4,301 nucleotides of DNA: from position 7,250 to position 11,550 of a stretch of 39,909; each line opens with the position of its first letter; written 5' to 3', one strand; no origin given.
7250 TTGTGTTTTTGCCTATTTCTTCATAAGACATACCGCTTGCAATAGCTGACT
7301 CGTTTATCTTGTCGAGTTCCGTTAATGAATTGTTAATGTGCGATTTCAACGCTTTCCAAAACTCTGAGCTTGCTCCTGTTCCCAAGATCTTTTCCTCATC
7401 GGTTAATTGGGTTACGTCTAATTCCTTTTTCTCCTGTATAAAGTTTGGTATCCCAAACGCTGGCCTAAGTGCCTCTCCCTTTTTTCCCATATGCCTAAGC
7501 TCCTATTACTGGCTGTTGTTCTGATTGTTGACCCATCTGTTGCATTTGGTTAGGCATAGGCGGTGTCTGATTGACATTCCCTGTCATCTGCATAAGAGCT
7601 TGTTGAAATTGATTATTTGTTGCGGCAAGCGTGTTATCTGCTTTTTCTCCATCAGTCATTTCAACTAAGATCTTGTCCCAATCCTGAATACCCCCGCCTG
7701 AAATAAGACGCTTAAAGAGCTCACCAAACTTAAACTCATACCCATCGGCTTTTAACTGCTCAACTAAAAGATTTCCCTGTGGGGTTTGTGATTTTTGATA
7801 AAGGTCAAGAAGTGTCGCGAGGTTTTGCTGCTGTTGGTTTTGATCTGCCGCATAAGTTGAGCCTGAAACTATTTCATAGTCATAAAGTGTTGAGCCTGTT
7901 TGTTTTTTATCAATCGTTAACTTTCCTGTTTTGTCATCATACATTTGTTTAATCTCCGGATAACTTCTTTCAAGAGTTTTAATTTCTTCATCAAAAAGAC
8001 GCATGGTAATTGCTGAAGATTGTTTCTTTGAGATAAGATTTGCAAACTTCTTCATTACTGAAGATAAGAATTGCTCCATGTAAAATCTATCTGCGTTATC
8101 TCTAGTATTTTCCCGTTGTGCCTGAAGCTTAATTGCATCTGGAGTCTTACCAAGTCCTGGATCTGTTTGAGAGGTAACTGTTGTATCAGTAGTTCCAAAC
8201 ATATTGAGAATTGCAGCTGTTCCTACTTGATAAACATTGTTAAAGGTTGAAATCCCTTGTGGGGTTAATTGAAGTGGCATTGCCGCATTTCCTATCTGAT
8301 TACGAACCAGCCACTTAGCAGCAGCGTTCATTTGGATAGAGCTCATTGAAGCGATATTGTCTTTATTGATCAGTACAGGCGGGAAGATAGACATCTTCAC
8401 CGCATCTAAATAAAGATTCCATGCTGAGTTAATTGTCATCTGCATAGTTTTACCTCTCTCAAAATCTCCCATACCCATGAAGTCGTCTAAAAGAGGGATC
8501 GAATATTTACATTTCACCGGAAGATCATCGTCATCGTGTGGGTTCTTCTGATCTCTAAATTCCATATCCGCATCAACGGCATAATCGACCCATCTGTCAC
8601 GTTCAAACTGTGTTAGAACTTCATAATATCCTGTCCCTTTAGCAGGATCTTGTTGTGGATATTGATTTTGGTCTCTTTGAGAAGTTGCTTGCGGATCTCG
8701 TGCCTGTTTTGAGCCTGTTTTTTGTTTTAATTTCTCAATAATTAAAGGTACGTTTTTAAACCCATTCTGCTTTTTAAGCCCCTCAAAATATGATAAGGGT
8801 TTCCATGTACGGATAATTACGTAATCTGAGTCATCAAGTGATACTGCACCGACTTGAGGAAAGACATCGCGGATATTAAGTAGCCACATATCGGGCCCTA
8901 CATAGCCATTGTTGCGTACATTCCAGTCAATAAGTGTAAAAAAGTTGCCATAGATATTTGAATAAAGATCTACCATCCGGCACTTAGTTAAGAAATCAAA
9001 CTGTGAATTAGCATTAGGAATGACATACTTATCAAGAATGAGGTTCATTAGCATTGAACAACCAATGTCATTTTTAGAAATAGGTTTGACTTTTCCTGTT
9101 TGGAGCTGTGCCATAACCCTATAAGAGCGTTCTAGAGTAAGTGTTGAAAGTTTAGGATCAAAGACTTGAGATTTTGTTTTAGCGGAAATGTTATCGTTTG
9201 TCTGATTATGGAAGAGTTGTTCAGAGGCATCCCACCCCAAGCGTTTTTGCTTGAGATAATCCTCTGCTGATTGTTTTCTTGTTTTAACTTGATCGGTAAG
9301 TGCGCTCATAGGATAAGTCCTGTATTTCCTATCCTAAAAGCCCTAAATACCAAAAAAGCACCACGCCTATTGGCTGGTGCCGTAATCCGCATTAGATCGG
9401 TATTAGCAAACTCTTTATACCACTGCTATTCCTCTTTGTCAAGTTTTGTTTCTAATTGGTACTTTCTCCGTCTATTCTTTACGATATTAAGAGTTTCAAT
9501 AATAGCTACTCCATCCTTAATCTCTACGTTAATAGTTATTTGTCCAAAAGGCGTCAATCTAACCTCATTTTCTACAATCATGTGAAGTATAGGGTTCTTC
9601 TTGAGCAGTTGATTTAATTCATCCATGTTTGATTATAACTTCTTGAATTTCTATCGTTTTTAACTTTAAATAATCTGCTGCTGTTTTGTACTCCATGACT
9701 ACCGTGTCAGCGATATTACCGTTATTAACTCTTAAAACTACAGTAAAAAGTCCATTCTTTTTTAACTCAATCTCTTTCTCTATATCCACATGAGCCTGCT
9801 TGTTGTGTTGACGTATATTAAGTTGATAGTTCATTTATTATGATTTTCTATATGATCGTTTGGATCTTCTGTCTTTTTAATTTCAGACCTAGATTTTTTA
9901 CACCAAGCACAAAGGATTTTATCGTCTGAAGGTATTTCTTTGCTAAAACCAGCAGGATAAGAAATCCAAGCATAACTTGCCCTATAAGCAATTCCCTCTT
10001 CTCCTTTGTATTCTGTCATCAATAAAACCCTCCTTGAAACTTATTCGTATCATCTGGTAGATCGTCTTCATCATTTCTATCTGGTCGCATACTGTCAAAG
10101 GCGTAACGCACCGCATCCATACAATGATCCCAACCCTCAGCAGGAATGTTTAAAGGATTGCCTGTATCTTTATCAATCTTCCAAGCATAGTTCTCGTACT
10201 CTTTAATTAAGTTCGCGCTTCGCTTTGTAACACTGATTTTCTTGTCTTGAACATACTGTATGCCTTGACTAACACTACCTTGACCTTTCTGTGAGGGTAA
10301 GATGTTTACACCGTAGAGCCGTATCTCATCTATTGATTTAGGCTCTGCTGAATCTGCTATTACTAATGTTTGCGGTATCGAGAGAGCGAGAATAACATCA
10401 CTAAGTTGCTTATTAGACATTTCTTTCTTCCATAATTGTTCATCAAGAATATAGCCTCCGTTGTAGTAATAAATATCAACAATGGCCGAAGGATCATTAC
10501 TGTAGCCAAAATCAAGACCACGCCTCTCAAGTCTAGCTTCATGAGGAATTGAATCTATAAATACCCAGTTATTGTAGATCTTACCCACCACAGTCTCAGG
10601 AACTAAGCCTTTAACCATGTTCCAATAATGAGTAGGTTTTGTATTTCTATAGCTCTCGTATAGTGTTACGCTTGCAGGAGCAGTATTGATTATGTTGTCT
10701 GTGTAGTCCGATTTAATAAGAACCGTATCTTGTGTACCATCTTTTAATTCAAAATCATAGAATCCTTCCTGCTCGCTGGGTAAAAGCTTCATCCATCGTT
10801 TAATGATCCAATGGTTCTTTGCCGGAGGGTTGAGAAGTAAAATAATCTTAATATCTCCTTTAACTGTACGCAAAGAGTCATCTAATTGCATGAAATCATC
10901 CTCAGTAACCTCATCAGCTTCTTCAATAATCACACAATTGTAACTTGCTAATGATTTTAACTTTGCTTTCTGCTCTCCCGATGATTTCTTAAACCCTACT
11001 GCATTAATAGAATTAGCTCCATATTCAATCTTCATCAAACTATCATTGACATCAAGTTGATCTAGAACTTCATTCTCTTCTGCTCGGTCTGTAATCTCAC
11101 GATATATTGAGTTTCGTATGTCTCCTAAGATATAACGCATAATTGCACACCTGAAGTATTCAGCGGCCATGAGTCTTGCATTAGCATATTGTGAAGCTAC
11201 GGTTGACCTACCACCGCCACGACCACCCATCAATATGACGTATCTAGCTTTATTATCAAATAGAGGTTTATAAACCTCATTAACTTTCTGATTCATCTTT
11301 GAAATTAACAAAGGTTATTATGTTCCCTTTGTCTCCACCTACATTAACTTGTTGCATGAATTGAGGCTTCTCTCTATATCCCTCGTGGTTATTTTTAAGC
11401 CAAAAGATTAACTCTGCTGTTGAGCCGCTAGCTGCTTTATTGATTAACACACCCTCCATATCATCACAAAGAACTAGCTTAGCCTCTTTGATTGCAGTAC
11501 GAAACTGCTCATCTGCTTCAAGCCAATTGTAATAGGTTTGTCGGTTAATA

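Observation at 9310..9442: Consensus promoter placed upstream of a terminator in front of the portal gene (cassette a of four)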

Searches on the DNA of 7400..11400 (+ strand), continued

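Call 22: search_rna_families(source=window, start=9280, end=9480, threshold=evalue, max_evalue=10, show_alignments=3)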
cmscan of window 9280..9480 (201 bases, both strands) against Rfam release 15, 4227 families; matches with E-value up to 10: 6.
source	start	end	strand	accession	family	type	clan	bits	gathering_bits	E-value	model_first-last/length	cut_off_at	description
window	9281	9335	+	RF01155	snoR101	Gene; snRNA; snoRNA; CD-box;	-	16.6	40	0.31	1-66/66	no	Small nucleolar RNA snoR101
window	9392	9465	-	RF02183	ST7-OT3_1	Gene; lncRNA;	-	15.8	50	2.2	1-79/79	no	ST7 overlapping transcript 3 conserved region 1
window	9305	9339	+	RF00951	mir-1302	Gene; miRNA;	-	15.5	62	9.9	1-52/52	no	mir-1302 microRNA precursor family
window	9351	9449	-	RF01733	atoC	Cis-reg;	-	13.1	50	8.8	1-93/93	no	atoC RNA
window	9335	9387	-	RF00507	Corona_FSE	Cis-reg; frameshift_element;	-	12.4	46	3.9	1-78/78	no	Coronavirus frameshifting stimulation element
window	9369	9450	+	RF00513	Trp_leader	Cis-reg; leader;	-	12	41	7.7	1-100/100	no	Tryptophan operon leader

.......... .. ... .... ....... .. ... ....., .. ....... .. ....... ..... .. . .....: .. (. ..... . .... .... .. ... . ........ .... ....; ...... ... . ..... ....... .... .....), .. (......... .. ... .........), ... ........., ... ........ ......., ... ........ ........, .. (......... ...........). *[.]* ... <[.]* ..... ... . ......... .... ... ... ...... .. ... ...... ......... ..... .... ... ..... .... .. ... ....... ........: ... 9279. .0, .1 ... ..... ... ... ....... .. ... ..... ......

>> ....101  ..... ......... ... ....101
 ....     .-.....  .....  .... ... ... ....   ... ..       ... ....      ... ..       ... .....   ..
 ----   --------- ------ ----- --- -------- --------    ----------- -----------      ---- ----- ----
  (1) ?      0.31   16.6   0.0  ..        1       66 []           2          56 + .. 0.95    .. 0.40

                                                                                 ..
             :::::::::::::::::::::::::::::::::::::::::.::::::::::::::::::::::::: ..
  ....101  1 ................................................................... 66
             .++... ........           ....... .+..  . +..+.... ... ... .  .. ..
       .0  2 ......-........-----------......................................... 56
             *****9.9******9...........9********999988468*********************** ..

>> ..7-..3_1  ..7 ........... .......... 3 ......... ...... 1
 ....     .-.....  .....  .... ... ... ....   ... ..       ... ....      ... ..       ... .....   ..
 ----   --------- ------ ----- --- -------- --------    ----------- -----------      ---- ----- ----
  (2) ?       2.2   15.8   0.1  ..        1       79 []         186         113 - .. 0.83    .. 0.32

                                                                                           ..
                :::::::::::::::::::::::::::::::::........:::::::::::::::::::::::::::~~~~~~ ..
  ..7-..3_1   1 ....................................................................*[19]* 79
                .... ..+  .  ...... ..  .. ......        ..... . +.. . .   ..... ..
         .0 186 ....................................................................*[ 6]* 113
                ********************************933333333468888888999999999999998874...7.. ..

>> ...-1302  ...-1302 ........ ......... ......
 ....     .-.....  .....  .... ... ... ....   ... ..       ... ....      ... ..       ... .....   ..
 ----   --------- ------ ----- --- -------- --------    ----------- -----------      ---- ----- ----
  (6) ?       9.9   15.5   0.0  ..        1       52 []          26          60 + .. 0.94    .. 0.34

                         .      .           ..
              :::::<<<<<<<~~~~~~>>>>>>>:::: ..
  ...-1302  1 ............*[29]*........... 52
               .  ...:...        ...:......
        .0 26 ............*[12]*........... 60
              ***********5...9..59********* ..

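Call 61: build_rna_model(alignment_id=A2, structure=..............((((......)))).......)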
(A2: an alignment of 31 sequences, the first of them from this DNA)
Model R1 built from alignment A2 (31 sequences, 35 columns); structure: as given.
model positions 31; base pairs 4; branch points 0; effective number of sequences 31; information 0.589 bits per position. Calibrated on 0.2 Mb of random sequence (short: E-values are rough).
structure used (alignment columns):
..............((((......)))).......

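Call 62: search_with_rna_model(model_id=R1, source=window, filters=off, max_evalue=10)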
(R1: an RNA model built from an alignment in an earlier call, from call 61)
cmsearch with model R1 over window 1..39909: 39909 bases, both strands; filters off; matches with E-value up to 10: 14.
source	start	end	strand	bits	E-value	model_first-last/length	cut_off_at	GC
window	9382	9412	-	25.8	0.0017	1-31/31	no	0.39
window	2241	2271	-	24.5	0.0036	1-31/31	no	0.32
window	18166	18196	+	12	3.4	1-31/31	no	0.32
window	11812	11842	+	11.7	4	1-31/31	no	0.48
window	39422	39452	-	11.7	4.1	1-31/31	no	0.32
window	24967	24997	+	11.6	4.2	1-31/31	no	0.35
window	33864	33894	-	11.5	4.4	1-31/31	no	0.29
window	17820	17850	-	11.2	5.3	1-31/31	no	0.19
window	33169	33199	+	11.2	5.3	1-31/31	no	0.39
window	36125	36155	-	10.9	6.1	1-31/31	no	0.32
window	987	1017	-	10.6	7.4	1-31/31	no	0.55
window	11259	11289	-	10.4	8.2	1-31/31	no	0.26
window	20823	20854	+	10.3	8.4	1-31/31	no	0.28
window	7104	7133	+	10.3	8.4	1-31/31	no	0.27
